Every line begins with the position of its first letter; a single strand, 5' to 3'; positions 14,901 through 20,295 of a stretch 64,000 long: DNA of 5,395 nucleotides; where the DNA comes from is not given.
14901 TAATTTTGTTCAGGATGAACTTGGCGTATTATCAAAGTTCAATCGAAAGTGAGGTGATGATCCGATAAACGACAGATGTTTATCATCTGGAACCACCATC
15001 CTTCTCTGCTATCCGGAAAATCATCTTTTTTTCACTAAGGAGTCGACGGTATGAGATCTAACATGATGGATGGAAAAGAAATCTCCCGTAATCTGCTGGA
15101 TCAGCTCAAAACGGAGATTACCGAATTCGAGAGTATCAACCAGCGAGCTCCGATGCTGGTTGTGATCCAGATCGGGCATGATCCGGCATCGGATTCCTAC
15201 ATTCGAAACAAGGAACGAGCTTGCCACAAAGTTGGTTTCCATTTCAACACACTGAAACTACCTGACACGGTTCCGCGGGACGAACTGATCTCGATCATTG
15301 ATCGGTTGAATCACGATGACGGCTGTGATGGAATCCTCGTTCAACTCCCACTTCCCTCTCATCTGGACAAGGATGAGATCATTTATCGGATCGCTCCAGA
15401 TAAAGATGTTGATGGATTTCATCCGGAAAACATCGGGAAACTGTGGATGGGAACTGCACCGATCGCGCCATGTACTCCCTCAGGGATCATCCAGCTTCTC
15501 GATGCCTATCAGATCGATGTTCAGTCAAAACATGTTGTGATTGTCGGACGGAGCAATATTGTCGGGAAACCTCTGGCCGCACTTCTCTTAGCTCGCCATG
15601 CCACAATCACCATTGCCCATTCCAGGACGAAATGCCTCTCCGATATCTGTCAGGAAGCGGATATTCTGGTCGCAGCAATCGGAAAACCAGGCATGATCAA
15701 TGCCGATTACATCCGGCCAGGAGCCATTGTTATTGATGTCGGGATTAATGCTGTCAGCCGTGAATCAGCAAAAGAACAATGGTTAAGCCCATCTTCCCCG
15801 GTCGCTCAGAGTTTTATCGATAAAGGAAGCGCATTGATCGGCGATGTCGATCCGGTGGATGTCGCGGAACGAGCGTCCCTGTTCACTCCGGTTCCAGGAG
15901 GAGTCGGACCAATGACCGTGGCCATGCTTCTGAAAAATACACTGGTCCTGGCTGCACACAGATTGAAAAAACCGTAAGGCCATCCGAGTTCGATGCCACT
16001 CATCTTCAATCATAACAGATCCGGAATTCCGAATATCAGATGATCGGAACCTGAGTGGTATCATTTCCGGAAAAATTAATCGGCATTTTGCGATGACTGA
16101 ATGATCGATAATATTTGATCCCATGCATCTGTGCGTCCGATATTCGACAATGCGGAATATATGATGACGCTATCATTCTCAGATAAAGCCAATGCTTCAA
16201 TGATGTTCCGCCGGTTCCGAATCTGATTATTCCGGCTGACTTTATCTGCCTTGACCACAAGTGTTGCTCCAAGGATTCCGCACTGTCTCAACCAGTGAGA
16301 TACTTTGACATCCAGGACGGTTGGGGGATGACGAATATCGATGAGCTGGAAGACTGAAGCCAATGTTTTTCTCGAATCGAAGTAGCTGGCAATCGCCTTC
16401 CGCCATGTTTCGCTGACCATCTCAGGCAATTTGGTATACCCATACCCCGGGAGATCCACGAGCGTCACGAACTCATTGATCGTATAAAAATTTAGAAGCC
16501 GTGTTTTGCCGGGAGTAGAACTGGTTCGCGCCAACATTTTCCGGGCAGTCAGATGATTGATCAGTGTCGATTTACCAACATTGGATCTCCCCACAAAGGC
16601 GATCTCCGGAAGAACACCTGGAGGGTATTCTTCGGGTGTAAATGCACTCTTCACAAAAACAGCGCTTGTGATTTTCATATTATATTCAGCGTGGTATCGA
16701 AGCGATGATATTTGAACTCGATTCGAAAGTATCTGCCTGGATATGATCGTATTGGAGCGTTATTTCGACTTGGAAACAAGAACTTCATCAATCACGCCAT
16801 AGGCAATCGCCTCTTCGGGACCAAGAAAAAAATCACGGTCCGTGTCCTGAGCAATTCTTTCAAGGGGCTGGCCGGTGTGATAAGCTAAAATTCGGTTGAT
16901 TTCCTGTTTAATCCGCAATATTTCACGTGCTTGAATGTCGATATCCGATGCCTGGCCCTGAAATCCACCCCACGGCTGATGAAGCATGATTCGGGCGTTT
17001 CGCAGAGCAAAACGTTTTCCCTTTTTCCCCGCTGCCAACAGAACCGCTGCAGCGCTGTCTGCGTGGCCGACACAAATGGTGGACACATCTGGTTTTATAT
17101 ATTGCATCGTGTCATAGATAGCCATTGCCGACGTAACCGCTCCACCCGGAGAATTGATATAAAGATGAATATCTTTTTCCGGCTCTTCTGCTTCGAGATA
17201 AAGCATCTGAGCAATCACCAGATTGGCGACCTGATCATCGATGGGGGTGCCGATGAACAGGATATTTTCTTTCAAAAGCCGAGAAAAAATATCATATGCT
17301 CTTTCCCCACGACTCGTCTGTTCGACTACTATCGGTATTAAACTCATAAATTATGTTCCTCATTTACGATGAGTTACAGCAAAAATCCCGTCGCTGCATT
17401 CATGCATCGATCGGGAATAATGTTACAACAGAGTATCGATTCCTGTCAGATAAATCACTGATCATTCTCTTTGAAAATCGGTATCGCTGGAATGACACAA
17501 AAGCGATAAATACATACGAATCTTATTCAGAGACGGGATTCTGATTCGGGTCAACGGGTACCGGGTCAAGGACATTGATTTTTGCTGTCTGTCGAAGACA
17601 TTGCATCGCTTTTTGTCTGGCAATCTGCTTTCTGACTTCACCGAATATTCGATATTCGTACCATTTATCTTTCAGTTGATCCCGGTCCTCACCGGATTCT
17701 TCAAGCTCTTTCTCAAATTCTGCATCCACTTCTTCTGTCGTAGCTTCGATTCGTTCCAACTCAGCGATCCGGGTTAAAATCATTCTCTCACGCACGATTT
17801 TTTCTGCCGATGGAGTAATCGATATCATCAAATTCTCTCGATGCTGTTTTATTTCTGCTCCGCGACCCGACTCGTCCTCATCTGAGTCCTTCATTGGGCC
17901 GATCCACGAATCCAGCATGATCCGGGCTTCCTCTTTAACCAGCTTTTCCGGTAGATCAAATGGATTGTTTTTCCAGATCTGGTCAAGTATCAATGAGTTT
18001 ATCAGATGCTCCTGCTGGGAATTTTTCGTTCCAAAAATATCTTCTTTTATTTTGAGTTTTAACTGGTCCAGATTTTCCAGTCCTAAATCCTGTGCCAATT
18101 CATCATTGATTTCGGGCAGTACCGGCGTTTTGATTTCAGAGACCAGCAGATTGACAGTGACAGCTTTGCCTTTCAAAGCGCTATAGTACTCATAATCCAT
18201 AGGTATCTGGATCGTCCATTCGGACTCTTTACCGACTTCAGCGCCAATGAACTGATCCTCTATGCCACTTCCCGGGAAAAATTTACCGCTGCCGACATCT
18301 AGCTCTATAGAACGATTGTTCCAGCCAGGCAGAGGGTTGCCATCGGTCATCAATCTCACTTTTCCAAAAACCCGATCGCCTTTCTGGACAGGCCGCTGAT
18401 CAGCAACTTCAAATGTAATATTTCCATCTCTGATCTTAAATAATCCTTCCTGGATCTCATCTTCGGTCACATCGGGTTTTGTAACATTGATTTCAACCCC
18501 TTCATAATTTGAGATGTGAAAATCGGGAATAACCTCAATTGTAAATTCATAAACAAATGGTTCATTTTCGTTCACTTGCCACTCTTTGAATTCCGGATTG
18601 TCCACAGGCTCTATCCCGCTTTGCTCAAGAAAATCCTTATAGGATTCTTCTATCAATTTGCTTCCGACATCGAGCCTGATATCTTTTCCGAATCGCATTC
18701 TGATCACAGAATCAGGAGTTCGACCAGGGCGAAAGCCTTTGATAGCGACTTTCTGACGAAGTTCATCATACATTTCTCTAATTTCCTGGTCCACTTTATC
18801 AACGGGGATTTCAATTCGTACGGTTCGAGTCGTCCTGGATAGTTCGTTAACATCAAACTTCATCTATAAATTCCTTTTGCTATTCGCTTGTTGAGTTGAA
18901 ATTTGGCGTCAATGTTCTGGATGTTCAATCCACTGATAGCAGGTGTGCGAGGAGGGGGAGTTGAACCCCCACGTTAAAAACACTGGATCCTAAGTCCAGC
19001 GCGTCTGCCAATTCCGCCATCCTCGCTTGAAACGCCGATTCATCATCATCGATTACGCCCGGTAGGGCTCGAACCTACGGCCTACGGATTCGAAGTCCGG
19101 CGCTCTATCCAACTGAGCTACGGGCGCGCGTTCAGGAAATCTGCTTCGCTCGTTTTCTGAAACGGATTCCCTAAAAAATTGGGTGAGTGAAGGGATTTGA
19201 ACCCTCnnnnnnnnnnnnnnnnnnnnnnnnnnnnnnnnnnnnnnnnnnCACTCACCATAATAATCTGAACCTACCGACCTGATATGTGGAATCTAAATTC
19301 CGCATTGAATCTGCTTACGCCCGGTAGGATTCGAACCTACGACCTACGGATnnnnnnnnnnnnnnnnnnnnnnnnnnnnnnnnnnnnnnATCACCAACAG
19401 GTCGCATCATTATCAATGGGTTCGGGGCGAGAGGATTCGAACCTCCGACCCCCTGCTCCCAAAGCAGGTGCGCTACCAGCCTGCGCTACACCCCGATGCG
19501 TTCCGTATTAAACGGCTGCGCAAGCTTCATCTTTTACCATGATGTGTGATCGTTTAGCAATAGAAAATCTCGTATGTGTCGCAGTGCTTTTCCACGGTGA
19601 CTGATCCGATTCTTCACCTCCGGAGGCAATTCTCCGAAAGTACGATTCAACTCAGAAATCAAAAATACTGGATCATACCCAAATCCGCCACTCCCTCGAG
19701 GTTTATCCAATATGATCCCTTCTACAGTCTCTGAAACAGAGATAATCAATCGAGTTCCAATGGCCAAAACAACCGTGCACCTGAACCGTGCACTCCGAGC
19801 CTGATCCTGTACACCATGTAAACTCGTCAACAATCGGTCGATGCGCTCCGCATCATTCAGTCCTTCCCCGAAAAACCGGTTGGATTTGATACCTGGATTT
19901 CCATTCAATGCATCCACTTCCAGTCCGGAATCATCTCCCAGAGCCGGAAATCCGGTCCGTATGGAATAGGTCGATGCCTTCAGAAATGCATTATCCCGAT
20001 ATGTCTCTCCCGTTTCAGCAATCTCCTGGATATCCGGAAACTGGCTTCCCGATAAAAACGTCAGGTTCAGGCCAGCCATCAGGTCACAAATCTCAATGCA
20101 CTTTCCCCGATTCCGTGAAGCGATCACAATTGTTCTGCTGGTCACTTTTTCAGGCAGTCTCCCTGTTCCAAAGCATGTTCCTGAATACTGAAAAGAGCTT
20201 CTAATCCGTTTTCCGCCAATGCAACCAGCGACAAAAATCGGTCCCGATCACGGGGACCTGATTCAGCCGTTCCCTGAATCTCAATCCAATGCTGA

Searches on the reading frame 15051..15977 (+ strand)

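Call 27: search_protein_families(library=pfam, proteins=[window:15051-15977:+], max_evalue=0.00001)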
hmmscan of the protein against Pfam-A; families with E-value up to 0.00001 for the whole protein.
window:15051-15977:+ (308 aa): 2 families
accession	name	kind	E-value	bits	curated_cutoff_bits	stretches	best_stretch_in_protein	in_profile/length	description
PF02882.25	THF_DHG_CYH_C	-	1e-62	210.6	27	1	124-302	1-157/160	Tetrahydrofolate dehydrogenase/cyclohydrolase, NAD(P)-binding domain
PF00763.28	THF_DHG_CYH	-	4.2e-38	130.6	32.8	1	6-121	1-115/115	Tetrahydrofolate dehydrogenase/cyclohydrolase, catalytic domain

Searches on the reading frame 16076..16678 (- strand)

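Call 28: search_protein_families(library=pfam, proteins=[window:16076-16678:-], max_evalue=0.00001)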
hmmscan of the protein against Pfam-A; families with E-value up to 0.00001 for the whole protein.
window:16076-16678:- (200 aa): 2 families
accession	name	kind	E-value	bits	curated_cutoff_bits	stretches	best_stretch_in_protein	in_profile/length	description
PF01926.29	MMR_HSR1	-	7.6e-18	65.1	21.9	1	25-132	1-102/113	50S ribosome-binding GTPase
PF02421.24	FeoB_N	-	3.9e-06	26.9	27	1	25-79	2-57/156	Ferrous iron transport protein B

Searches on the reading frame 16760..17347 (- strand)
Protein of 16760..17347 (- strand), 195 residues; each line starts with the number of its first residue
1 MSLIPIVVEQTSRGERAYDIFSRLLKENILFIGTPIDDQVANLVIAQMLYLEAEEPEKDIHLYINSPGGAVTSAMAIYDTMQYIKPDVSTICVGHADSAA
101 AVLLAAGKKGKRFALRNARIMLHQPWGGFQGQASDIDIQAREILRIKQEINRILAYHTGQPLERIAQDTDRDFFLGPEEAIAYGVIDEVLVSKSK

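Call 28: search_protein_families(library=pfam, proteins=[window:16760-17347:-], max_evalue=0.00001)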
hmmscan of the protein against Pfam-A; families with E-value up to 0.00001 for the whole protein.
window:16760-17347:- (195 aa): 1 family
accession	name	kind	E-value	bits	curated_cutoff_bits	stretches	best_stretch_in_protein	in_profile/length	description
PF00574.28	CLP_protease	-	5.2e-84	281.1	20.2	1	13-191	2-180/182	Clp protease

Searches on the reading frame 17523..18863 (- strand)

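Call 27: search_protein_families(library=pfam, proteins=[window:17523-18863:-], max_evalue=0.00001)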
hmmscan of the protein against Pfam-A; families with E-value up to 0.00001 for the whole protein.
window:17523-18863:- (446 aa): 2 families
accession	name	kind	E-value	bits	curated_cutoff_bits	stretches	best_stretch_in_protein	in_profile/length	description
PF05697.18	Trigger_N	-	4.9e-35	121.4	22.2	1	1-141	1-141/144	Bacterial trigger factor protein (TF)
PF05698.19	Trigger_C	-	4.6e-18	66.2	22.7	1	265-423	2-160/162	Bacterial trigger factor protein (TF) C-terminus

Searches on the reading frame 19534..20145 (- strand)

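Call 28: search_protein_families(library=pfam, proteins=[window:19534-20145:-], max_evalue=0.00001)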
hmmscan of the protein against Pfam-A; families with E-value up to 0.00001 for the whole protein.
window:19534-20145:- (203 aa): 1 family
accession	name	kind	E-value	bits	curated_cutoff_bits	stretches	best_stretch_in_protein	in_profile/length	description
PF01725.21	Ham1p_like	-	1.7e-56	191.5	22.5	1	6-193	1-185/186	Ham1 family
